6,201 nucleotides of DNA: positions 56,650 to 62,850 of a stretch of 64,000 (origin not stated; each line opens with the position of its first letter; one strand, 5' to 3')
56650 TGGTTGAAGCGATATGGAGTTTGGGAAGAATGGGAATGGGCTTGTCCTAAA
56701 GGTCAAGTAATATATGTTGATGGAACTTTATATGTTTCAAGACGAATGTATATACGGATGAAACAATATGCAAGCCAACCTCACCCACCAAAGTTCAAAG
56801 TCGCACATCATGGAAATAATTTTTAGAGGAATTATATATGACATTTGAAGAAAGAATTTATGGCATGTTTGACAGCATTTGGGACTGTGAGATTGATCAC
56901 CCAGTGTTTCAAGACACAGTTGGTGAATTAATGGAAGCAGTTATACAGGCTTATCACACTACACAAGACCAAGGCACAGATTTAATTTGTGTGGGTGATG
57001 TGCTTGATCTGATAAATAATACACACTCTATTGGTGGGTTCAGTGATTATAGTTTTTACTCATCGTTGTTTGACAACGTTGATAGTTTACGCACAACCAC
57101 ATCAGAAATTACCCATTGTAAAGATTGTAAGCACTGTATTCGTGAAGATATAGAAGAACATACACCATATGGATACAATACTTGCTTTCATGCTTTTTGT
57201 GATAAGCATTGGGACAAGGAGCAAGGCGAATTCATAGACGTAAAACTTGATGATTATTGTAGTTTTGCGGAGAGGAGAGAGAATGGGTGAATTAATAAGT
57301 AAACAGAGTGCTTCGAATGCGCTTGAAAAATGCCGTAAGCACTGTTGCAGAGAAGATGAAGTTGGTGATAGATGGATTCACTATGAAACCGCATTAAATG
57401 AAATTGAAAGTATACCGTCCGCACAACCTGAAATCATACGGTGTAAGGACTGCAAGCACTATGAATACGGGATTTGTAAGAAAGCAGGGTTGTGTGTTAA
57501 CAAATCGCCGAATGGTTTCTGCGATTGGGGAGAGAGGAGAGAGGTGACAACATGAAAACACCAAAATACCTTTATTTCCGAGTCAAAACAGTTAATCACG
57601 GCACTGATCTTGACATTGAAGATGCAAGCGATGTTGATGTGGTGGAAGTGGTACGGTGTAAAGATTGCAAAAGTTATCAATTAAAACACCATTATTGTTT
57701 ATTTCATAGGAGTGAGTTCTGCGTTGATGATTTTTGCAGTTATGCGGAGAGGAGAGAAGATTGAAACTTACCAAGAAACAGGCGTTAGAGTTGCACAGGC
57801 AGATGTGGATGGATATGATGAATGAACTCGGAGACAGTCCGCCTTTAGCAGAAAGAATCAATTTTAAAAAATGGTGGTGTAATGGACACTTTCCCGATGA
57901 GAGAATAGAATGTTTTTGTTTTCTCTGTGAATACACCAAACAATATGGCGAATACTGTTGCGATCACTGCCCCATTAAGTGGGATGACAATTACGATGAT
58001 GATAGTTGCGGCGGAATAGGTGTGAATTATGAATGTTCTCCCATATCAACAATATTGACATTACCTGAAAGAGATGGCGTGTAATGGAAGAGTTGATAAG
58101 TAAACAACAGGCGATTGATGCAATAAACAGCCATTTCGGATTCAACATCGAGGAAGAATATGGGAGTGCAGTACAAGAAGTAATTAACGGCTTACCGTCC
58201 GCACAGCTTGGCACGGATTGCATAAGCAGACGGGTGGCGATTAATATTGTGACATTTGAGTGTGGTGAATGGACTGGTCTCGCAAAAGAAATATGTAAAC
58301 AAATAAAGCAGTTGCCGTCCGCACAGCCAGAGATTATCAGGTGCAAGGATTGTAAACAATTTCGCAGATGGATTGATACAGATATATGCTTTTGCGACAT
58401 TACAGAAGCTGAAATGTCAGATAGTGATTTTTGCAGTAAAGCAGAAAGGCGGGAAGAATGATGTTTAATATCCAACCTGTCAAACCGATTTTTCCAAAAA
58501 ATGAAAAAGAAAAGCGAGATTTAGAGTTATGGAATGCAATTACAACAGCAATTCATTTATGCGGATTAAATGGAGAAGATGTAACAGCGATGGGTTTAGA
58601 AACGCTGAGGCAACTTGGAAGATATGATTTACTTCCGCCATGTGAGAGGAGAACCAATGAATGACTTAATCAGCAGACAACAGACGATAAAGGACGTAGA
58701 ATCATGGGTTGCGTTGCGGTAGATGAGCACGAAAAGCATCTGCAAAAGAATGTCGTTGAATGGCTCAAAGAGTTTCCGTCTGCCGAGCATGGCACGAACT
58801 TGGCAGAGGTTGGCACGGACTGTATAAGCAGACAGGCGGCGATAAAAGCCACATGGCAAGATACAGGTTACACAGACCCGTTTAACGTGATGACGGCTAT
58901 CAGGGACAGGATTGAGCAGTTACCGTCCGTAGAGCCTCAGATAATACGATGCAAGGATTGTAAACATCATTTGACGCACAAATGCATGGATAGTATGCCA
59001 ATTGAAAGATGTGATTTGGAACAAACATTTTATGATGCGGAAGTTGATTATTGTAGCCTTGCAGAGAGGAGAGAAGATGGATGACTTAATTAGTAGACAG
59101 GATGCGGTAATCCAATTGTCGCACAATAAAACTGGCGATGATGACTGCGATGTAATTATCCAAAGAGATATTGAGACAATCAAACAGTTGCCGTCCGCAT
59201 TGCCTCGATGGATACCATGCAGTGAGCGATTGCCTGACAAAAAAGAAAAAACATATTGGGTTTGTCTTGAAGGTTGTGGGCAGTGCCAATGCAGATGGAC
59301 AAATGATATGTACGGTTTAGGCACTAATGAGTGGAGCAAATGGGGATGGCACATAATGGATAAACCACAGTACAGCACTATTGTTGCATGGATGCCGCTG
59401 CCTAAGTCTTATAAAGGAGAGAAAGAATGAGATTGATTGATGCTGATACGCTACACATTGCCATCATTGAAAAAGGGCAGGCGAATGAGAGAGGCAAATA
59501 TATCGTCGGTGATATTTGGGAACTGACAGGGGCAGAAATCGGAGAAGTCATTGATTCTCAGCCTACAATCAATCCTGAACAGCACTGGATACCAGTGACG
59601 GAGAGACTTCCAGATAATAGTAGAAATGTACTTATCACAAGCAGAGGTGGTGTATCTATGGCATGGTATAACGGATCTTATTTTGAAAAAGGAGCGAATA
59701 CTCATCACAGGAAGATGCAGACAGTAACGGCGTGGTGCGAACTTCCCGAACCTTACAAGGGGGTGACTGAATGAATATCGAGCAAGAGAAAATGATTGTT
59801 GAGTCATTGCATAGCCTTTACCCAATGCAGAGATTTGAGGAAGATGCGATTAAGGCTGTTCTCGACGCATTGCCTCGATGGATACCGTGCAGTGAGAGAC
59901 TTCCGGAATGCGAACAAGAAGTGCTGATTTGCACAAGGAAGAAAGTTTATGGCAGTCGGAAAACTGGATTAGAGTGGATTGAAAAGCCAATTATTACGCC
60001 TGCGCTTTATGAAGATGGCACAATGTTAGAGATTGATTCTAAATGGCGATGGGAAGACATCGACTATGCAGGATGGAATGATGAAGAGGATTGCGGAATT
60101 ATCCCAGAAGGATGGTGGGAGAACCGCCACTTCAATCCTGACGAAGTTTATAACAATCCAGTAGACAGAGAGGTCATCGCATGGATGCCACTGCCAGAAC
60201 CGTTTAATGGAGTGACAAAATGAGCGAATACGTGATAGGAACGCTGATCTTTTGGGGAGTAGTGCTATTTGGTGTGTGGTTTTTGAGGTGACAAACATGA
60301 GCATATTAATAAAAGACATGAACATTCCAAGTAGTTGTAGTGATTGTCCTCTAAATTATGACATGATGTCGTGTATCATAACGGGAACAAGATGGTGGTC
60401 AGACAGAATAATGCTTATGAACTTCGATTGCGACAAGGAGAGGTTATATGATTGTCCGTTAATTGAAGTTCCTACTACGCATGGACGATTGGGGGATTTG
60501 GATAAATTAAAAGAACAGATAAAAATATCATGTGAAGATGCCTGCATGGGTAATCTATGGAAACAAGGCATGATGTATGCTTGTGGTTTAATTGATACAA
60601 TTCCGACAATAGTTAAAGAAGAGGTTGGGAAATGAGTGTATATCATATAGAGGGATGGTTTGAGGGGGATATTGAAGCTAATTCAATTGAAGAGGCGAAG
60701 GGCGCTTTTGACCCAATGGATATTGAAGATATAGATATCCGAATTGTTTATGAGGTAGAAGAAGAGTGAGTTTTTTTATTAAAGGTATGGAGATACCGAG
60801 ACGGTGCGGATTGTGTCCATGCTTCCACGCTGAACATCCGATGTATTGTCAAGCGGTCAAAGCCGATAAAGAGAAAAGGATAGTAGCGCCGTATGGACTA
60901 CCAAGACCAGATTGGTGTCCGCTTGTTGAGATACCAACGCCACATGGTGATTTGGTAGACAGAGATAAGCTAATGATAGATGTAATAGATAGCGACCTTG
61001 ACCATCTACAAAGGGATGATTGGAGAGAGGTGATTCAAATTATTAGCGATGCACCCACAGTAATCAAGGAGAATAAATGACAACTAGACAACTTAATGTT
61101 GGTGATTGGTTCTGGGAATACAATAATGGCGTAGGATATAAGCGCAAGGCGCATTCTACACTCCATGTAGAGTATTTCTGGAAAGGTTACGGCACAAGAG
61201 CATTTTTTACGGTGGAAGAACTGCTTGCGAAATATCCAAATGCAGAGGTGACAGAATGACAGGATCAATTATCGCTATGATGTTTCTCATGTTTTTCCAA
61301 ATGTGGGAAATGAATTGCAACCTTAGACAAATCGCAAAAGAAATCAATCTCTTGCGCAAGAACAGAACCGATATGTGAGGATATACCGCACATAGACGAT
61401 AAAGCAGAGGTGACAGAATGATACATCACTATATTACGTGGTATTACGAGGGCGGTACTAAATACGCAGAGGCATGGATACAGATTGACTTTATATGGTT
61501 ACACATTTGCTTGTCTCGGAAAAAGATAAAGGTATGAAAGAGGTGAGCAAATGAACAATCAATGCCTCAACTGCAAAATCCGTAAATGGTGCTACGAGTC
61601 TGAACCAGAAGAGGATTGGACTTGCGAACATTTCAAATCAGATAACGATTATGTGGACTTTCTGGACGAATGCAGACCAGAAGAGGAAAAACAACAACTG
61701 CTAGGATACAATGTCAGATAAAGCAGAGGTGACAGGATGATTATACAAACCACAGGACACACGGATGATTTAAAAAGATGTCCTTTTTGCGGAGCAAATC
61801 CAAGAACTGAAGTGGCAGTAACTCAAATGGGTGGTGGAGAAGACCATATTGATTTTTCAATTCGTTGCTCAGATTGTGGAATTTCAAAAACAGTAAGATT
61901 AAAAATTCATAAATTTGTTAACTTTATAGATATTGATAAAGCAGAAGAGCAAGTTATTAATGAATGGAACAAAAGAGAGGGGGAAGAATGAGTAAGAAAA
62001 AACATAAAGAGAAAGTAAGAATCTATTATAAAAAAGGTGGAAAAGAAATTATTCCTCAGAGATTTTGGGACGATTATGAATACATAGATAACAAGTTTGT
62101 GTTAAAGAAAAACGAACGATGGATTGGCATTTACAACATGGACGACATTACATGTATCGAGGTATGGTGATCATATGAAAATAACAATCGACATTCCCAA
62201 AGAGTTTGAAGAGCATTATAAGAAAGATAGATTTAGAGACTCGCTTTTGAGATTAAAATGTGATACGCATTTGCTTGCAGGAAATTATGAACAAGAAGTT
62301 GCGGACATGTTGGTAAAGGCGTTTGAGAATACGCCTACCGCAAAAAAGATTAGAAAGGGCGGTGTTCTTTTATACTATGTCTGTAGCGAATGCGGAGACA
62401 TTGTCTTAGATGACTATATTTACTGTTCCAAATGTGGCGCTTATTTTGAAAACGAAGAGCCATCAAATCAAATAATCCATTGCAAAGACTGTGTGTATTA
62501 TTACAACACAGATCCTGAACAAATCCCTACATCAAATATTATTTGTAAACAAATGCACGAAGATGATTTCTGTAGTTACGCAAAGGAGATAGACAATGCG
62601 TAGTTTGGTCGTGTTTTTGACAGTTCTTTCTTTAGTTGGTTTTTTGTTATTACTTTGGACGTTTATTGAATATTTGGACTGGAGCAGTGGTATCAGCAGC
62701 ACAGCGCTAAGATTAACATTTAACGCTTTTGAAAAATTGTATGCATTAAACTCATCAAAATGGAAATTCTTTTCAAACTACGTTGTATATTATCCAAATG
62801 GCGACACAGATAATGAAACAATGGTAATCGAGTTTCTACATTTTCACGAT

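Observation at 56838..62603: A 5.5 kb array of mosaic mini-genes built from three shuffled modules (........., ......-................, and DUF551 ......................)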

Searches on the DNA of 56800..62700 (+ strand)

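Call 7: search_dna_similar(query=window:56800-62700:+, collection=phages, mode=distant, max_rows=20)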
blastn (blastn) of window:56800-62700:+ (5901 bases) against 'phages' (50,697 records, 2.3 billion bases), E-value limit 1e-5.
No match.
